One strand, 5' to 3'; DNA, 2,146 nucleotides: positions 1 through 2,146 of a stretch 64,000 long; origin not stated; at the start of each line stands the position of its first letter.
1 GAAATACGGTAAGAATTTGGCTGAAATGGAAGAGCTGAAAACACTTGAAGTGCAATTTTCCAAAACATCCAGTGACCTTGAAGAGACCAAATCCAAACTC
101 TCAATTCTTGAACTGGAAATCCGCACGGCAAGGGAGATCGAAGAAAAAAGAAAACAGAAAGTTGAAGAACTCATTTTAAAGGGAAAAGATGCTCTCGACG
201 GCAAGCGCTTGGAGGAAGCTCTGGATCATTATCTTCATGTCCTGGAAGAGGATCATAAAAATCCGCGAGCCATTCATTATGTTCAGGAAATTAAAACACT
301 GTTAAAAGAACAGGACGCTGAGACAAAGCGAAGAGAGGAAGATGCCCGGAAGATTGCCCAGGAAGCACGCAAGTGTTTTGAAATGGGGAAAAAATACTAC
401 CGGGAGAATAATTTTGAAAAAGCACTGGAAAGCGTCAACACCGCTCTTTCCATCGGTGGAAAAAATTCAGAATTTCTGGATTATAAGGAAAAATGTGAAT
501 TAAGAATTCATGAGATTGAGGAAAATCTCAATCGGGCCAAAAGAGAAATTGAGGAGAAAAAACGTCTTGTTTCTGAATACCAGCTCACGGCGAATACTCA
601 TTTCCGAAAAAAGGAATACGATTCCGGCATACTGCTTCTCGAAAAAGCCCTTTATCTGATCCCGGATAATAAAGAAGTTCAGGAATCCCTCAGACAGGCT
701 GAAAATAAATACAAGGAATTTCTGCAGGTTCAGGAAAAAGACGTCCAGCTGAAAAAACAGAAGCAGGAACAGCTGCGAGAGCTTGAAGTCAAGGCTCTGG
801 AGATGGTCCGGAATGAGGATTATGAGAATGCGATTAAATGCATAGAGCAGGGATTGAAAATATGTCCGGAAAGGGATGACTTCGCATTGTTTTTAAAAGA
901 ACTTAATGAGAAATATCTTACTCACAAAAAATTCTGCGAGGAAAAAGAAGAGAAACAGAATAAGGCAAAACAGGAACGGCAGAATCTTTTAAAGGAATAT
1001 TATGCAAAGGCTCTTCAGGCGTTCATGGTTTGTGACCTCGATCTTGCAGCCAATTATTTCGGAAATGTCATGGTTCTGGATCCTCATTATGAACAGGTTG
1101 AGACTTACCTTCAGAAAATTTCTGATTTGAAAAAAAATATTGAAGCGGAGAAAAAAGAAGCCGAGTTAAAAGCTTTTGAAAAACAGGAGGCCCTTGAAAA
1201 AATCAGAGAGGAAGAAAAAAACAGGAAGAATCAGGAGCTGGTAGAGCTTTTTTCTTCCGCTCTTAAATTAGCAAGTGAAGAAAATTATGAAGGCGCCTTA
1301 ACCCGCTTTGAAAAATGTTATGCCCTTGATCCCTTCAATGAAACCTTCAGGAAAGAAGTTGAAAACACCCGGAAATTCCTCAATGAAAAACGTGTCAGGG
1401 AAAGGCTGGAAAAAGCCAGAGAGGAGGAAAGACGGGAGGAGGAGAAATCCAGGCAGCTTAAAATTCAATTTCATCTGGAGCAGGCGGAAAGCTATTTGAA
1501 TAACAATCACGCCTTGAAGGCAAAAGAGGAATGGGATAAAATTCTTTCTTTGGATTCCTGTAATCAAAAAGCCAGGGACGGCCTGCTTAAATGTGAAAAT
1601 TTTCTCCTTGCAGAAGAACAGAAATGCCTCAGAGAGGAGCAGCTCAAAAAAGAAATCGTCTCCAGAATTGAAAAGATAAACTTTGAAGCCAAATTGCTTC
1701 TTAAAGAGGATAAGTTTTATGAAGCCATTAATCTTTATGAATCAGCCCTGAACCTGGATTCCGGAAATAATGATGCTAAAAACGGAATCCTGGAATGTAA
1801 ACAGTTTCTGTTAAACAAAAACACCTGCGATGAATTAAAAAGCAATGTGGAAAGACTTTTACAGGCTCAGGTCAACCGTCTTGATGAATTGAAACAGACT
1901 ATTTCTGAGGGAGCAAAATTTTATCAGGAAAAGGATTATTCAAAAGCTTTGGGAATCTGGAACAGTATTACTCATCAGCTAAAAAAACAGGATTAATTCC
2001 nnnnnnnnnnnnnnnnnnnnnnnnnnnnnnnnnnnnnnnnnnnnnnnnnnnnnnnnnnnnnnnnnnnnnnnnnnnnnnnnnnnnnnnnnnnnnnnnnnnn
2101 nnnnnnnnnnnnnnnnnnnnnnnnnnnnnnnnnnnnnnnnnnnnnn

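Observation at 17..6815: Three-gene TPR/coiled-coil module upstream of the flagellar regulon; possible PflA/PflB-like motor scaffold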

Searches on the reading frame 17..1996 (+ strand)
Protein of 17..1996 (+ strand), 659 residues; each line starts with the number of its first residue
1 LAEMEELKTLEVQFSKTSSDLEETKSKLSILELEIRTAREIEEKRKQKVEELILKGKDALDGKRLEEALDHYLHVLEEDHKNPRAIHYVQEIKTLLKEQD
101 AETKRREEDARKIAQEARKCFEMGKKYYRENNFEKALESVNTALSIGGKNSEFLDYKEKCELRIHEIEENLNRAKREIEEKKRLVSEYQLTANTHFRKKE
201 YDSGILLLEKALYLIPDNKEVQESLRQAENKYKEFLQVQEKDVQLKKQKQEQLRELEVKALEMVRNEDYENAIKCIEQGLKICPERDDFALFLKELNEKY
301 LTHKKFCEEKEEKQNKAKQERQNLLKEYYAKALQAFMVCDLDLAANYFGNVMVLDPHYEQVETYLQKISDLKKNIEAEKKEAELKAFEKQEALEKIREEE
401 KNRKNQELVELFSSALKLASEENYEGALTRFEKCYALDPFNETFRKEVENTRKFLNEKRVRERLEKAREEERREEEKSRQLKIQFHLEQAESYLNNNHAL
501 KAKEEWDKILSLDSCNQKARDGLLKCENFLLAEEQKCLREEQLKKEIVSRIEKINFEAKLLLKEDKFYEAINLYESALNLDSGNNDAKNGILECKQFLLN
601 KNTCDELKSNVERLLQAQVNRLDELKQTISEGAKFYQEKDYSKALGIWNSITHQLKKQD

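Call 3: search_protein_families(library=pfam, proteins=[window:17-1996:+], max_evalue=0.1)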
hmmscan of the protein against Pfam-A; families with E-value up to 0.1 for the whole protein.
window:17-1996:+ (659 aa): 12 families
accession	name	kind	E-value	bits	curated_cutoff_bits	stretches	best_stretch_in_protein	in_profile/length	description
PF07719.23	TPR_2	-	6.2e-16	57.6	27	1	118-146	2-30/34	Tetratricopeptide repeat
PF00515.34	TPR_1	-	1.1e-09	38.2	27.8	0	266-285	14-33/34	Tetratricopeptide repeat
PF13428.12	TPR_14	-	6.9e-08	32.9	23.5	0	259-293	7-41/44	Tetratricopeptide repeat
PF13414.12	TPR_11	-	2.7e-07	30.6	26.8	0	563-584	6-27/42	TPR repeat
PF23914.1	TPR_CcmH_CycH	-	2.8e-07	30.9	42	2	208-288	73-156/158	Cytochrome c-type biogenesis protein H TPR domain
PF14559.12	TPR_19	-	9.4e-07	29.5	25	0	561-594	1-34/68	Tetratricopeptide repeat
PF13181.12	TPR_8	-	0.00035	20.9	25.7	0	266-285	14-33/34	Tetratricopeptide repeat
PF10579.15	Rapsyn_N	-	0.0015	19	23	0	623-653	4-34/80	Rapsyn N-terminal myristoylation and linker region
PF13432.12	TPR_16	-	0.0018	19.1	32.7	0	557-590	3-36/65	Tetratricopeptide repeat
PF13424.12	TPR_12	-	0.02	15.5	30.1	0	558-581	10-33/77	Tetratricopeptide repeat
PF07720.18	TPR_3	-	0.063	13.9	20.7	0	565-582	15-32/34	Tetratricopeptide repeat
PF13176.12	TPR_7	-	0.069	13.7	27.9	0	560-586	8-34/36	Tetratricopeptide repeat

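Call 4: search_protein_families(library=ncbifam, proteins=[window:17-1996:+], max_evalue=0.1)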
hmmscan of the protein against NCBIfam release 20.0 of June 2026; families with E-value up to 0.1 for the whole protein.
window:17-1996:+ (659 aa): 6 families
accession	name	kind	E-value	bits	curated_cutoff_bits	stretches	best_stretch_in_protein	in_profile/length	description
TIGR02917.1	PEP_TPR_lipo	equivalog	4.1e-08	31.6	312.2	1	59-286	509-736/899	XrtA/PEP-CTERM system TPR-repeat protein PrsT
TIGR02552.1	LcrH_SycD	equivalog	8.5e-07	28.8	104.8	0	115-163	84-132/136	SycD/LcrH family type III secretion system chaperone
NF042912.1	Amuc_1098_fam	equivalog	0.00013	20.1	750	1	476-527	148-199/805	Amuc_1098 family type IV pilus outer membrane protein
TIGR02066.1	dsrB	equivalog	0.0043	16.1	341.5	1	103-201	199-298/341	dissimilatory-type sulfite reductase subunit beta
NF040959.1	MamA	equivalog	0.022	14.2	200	1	188-286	40-138/204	magnetosome protein MamA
TIGR02521.1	type_IV_pilW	equivalog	0.069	12.7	154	0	469-521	17-69/234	type IV pilus biogenesis/stability protein PilW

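Call 10: search_solved_structures(query=window:17-1996:+, max_evalue=0.01)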
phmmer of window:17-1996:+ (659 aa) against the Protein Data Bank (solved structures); distinct sequences matched with E-value up to 0.01: 14.
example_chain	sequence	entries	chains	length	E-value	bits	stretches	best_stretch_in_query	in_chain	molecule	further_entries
9qhb_A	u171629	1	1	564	1.8e-13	53.5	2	117-284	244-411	Engineered tetratricopeptide repeat protein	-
8bu0_A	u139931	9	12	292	1.6e-09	40.4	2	118-284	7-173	Consensus tetratricopeptide repeat protein | Crystal structure of an 8-repeat consensus TPR superhelix with Zinc. | Monomer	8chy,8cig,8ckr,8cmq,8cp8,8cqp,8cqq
9qhc_A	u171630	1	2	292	5.2e-07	32.1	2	116-284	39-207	Engineered tetratricopeptide repeat protein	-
1na0_A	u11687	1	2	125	4.2e-06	29.1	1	116-231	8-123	designed protein CTPR3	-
2wqh_A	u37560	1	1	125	3.4e-05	26.1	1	116-231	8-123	CTPR3Y3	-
8ch0_A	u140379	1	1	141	0.00014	24.1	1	117-244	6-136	Consensus tetratricopeptide repeat protein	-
2fo7_A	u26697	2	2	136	0.00024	23.3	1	120-244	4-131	SYNTHETIC CONSENSUS TPR PROTEIN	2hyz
5hrz_A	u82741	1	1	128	0.00099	21.3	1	117-231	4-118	TPR domain protein 1na0C3_3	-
1na3_A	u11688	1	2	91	0.0019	20.4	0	192-231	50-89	designed protein CTPR2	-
6vl6_A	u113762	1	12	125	0.003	19.7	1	117-231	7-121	T33_dn2A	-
6v8e_A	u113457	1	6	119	0.0037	19.4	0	192-231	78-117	Designed protein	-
6vfh_A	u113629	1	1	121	0.0067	18.5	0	116-228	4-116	T33_dn10A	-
9gzg_A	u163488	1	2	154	0.0075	18.4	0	121-251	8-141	Engineered CTPR protein with glutamic acids for conductivity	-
3kd7_A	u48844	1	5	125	0.0085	18.2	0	121-231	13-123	CTPR390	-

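Call 88: find_related_loci(query=A7, collection=metagenome_contigs, flank=10000)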
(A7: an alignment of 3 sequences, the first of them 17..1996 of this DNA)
Query A7 (659 aa) in metagenome_contigs; peptide patterns used: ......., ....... (x = any residue, [..] = any of these).
600 stretches matched a pattern, but none encodes a relative of the query by tblastn (E <= 1e-3).
